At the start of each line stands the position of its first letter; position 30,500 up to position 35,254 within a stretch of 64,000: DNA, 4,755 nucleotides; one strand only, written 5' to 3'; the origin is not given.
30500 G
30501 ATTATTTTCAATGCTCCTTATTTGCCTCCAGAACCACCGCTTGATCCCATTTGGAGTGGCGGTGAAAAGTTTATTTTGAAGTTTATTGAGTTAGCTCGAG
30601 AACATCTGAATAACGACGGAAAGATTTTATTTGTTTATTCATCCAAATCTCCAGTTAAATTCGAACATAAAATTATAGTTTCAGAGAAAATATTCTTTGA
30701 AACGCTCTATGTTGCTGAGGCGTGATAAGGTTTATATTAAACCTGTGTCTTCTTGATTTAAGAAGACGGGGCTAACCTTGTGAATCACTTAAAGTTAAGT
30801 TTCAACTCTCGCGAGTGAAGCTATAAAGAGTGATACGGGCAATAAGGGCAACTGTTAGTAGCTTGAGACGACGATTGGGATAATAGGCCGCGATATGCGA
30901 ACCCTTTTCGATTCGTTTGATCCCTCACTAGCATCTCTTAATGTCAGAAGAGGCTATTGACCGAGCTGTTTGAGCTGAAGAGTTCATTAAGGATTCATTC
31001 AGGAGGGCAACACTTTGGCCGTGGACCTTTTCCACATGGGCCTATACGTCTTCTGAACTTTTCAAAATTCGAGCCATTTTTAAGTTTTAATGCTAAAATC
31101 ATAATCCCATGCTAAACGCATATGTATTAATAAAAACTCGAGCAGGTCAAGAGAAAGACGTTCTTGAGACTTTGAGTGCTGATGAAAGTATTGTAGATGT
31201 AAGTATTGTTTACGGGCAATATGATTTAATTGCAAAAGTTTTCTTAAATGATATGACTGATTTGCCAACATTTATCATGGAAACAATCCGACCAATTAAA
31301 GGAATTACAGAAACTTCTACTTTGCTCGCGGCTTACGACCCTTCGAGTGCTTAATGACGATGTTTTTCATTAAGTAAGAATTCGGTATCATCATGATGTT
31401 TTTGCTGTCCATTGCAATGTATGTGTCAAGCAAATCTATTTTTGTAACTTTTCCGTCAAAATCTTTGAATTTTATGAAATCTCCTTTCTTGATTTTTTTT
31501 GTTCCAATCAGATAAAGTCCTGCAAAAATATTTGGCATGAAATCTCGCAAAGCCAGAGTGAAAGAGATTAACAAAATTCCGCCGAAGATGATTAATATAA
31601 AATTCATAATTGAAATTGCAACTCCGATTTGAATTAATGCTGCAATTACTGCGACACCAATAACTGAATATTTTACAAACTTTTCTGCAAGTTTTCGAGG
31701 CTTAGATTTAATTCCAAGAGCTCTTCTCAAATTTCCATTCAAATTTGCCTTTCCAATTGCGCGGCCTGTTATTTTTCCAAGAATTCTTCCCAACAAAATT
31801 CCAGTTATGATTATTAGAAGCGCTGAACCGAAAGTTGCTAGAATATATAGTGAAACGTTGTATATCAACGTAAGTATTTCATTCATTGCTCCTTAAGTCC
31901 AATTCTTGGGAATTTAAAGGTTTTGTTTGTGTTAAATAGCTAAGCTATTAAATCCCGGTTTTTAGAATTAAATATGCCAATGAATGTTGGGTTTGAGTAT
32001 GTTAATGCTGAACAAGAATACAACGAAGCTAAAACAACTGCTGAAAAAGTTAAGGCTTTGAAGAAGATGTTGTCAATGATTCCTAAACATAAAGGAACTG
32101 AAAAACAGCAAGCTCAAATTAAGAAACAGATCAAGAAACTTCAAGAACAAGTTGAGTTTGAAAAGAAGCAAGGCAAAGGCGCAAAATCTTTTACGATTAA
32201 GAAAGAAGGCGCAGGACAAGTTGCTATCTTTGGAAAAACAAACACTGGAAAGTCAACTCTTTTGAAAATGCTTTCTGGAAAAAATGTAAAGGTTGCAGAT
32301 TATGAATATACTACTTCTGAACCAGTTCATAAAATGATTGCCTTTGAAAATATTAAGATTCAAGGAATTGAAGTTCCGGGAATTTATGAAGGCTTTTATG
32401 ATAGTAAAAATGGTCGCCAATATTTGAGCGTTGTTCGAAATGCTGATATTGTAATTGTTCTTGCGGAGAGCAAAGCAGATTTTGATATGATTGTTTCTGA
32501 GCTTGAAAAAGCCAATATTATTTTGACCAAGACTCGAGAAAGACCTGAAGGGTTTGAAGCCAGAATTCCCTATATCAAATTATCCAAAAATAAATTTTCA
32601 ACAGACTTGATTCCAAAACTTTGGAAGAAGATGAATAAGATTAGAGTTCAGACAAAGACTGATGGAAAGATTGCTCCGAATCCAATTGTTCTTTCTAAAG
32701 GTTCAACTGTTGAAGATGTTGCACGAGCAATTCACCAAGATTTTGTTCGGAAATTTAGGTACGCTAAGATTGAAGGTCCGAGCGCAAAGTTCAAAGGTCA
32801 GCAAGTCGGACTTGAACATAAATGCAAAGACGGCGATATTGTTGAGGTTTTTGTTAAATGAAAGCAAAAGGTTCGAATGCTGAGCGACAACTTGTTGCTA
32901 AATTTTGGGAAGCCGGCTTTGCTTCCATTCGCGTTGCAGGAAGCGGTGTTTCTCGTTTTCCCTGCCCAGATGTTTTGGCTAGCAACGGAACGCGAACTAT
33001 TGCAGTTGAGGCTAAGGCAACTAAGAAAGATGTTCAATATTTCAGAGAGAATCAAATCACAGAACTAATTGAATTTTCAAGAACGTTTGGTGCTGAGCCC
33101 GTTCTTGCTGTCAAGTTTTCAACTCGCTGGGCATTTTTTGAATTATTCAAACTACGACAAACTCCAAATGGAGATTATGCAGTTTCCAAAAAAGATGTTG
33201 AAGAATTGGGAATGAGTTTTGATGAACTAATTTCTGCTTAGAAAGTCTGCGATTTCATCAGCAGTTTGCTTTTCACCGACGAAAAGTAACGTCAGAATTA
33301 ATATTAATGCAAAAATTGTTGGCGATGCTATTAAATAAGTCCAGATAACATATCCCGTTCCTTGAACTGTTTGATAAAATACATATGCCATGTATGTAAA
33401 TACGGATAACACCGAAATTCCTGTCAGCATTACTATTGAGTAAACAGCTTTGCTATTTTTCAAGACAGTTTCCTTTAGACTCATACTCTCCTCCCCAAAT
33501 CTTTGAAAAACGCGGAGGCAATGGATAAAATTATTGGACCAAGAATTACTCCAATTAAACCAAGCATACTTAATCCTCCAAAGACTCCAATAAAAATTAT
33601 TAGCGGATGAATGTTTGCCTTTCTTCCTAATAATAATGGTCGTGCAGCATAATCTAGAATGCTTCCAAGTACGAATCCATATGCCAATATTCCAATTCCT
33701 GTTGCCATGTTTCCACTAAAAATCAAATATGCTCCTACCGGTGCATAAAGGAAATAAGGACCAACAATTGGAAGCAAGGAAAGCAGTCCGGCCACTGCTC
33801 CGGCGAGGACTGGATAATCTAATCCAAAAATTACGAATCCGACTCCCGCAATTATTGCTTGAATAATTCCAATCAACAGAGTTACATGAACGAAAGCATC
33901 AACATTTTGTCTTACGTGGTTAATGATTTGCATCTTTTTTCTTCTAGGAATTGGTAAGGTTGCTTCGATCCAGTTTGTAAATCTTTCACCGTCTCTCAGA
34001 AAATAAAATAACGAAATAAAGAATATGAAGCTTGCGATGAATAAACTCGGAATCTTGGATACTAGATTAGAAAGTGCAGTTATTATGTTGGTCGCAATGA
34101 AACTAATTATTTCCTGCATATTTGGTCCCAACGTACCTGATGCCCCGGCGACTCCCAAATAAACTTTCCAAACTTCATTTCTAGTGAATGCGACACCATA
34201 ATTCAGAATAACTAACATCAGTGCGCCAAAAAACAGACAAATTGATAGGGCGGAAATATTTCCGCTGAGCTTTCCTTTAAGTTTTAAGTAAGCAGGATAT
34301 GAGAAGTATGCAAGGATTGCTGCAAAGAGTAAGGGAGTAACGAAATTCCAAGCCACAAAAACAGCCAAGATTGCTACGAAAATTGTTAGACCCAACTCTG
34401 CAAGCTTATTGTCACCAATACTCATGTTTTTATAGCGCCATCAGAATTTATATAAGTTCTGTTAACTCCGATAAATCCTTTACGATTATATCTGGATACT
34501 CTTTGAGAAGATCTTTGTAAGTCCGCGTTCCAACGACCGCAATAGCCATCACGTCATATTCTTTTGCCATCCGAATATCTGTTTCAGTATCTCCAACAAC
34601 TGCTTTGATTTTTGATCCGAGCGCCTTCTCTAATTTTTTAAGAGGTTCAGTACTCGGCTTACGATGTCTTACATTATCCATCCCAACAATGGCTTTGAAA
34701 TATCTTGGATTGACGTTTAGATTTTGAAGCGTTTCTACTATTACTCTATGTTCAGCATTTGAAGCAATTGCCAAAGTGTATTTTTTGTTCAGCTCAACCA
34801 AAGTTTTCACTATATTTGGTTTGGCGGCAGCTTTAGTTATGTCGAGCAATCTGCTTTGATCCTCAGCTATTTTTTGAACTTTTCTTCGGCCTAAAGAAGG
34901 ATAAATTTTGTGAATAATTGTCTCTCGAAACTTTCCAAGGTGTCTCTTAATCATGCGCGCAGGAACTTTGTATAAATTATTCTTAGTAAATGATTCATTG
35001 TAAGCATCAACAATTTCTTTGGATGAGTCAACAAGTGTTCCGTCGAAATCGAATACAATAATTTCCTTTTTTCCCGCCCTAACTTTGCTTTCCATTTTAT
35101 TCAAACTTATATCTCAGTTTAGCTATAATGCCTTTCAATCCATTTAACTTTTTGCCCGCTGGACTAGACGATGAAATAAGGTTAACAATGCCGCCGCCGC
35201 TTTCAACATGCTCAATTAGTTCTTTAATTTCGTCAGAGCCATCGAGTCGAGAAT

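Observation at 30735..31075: ORF-free GC-richer island with terminal hairpins: unassigned structured RNA (RNase P RNA candidate, unconfirmed)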

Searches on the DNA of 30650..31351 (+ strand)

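Call 4: search_rna_families(source=window, start=30650, end=31150, threshold=evalue, max_evalue=10, show_alignments=4)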
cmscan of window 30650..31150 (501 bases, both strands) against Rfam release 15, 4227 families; matches with E-value up to 10: 2.
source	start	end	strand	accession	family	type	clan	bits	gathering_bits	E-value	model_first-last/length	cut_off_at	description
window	30657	30759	-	RF00097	snoR71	Gene; snRNA; snoRNA; CD-box;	-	17.8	40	0.69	1-107/107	no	Plant small nucleolar RNA R71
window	30650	30720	+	RF01176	snR78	Gene; snRNA; snoRNA; CD-box;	CL00063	16.2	48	9.8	1-82/82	no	Small nucleolar RNA snR78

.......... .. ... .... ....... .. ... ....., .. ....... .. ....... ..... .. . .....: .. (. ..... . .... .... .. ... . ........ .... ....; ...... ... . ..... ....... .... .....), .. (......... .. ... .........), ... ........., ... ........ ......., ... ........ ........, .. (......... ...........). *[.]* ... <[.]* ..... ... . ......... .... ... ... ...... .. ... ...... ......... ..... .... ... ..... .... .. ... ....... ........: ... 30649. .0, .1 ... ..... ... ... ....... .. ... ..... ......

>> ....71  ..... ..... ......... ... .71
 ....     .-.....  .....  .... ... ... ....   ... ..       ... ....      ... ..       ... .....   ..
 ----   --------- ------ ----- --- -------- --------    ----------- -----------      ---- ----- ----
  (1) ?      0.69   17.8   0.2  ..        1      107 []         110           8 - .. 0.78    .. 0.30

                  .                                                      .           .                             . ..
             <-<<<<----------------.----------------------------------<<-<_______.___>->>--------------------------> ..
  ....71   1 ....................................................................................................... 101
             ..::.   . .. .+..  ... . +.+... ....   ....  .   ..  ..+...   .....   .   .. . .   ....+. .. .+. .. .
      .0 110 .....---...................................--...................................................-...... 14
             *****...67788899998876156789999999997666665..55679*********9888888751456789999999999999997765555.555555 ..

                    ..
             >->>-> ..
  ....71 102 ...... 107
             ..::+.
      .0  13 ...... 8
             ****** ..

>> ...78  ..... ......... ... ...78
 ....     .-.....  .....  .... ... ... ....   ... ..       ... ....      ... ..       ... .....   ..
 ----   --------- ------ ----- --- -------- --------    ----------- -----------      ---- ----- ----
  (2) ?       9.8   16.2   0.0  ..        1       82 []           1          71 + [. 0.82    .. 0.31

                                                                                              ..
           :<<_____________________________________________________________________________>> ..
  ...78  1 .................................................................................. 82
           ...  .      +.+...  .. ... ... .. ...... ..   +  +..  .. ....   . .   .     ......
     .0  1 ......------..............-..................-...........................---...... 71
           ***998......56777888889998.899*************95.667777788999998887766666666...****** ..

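Call 37: search_rna_families(sources=[L006, L009, L011, L013, L021, L079, L109], threshold=evalue, max_evalue=10)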
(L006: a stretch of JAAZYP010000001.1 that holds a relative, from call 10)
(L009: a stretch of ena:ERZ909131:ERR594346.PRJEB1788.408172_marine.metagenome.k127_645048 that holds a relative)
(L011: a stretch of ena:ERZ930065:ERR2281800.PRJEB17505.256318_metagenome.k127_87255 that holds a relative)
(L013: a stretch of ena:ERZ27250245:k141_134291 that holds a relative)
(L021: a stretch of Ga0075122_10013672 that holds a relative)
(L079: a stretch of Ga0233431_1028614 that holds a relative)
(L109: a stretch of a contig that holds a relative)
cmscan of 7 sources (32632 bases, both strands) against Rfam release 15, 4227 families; matches with E-value up to 10: 9.
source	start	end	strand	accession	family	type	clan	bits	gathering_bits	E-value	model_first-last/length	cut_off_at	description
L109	1376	1429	-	RF03735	mir-1502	Gene; miRNA;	-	26.8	66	2.3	1-59/59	no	mir-1502 microRNA precursor family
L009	842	937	+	RF01180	snoR110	Gene; snRNA; snoRNA; HACA-box;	-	23.8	44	7.4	1-89/89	no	Small nucleolar RNA snoR110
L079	1233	1295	-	RF02925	6A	Gene; sRNA;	-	22.8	41.2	4.7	1-52/52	no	6A RNA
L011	4126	4170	+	RF01098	RF_site9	Cis-reg; frameshift_element;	-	22.1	70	8.6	1-50/50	no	Gag/pro ribosomal frameshift site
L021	3555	3627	-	RF00937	mir-653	Gene; miRNA;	-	21.8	77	4.6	1-78/78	no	mir-653 microRNA precursor family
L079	3062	3092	-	RF02108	DLEU2_4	Gene; lncRNA;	-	20.4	40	5.8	28-58/58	no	Deleted in lymphocytic leukemia 2 conserved region 4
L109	2066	2119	-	RF01335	CRISPR-DR22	Gene; CRISPR;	-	20.3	50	6.7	1-36/36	no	CRISPR RNA direct repeat element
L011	5404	5502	-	RF00114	S15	Cis-reg; leader;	CL00121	17.7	39.5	6.5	1-117/117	no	Ribosomal S15 leader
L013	3095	3124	+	RF02914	DUF805b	Cis-reg;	CL00115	17.3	35.6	1.8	1-35/35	no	DUF805b RNA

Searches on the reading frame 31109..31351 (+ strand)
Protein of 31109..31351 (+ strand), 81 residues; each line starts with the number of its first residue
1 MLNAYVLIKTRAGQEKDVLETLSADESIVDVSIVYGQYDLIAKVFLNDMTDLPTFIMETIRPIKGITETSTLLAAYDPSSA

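Call 10: find_related_loci(query=window:31109-31351:+, collection=genome_contigs, flank=3000)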
Query window:31109-31351:+ (81 aa) in genome_contigs; peptide patterns used: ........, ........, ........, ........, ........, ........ (x = any residue, [..] = any of these).
179 stretches matched a pattern; 9 encode a relative of the query (tblastn E <= 1e-3); 8 distinct loci.
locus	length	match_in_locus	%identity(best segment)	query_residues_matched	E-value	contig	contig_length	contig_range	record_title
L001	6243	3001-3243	94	1-81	2e-48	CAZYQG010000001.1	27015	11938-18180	MAG TPA_asm: Candidatus Woesearchaeota archaeon isolate binchicken_co141_98 genome assembly, contig: NODE_7938_length_27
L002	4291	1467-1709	93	1-81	3e-47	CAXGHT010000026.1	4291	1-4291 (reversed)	MAG TPA_asm: uncultured archaeon isolate ERR594290_metabat2_61 genome assembly, contig: ERZ5402418.9024, whole genome sh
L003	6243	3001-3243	78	1-81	3e-40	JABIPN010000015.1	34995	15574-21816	MAG: Candidatus Woesearchaeota archaeon isolate SI072_bin119 k141_1450933, whole genome shotgun sequence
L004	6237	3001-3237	62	1-79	1e-32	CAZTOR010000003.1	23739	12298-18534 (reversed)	MAG TPA_asm: Candidatus Woesearchaeota archaeon isolate SRP077602_co3_552 genome assembly, contig: NODE_2540_length_2373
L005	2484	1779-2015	62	1-79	5e-33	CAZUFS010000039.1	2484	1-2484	MAG TPA_asm: Candidatus Woesearchaeota archaeon isolate SRP077602_co3_356 genome assembly, contig: NODE_106538_length_24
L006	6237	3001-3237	63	1-79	2e-32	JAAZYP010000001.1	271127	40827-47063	MAG: Nanoarchaeota archaeon isolate bin62s NODE_1_length_271127_cov_16.405325, whole genome shotgun sequence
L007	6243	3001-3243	94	1-81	4e-48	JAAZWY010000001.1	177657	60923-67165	MAG: Nanoarchaeota archaeon isolate bin102p NODE_1_length_177657_cov_14.186107, whole genome shotgun sequence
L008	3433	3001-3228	36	1-76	2e-10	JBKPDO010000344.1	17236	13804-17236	MAG: bacterium isolate GB_EKS_MAG_00022 GB_EKS_000001267385, whole genome shotgun sequence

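Call 66: search_protein_families(library=pfam, proteins=[window:31109-31351:+], max_evalue=0.001)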
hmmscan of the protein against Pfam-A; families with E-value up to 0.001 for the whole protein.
window:31109-31351:+ (81 aa): 1 family
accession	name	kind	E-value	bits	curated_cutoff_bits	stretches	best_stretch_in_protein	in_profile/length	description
PF01037.27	AsnC_trans_reg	-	7.6e-12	45.4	25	1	6-73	1-69/73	Lrp/AsnC ligand binding domain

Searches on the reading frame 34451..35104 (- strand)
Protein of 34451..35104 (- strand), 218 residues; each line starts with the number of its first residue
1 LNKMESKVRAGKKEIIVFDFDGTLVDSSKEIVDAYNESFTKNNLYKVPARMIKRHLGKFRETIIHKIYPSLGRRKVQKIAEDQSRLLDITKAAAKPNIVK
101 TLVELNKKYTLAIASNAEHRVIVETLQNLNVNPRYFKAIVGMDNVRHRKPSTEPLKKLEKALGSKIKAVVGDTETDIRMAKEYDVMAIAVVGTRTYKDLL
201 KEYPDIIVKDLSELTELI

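Call 64: search_protein_families(library=pfam, proteins=[window:34451-35104:-], max_evalue=0.001)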
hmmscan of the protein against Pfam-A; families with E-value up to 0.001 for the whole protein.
window:34451-35104:- (218 aa): 5 families
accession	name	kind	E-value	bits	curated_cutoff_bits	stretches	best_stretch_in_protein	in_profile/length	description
PF13419.12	HAD_2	-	4.1e-28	99.1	23.8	1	16-190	1-178/178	Haloacid dehalogenase-like hydrolase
PF00702.32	Hydrolase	-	1.3e-18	68.5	26.4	1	15-182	3-189/191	haloacid dehalogenase-like hydrolase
PF12710.13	HAD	-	6.7e-07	30.4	27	1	16-181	1-189/189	haloacid dehalogenase-like hydrolase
PF13242.12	Hydrolase_like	-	4.4e-06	27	22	1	148-214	3-75/75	HAD-hyrolase-like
PF06888.18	Put_Phosphatase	-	7.8e-05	22.6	27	1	15-139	2-119/234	Putative Phosphatase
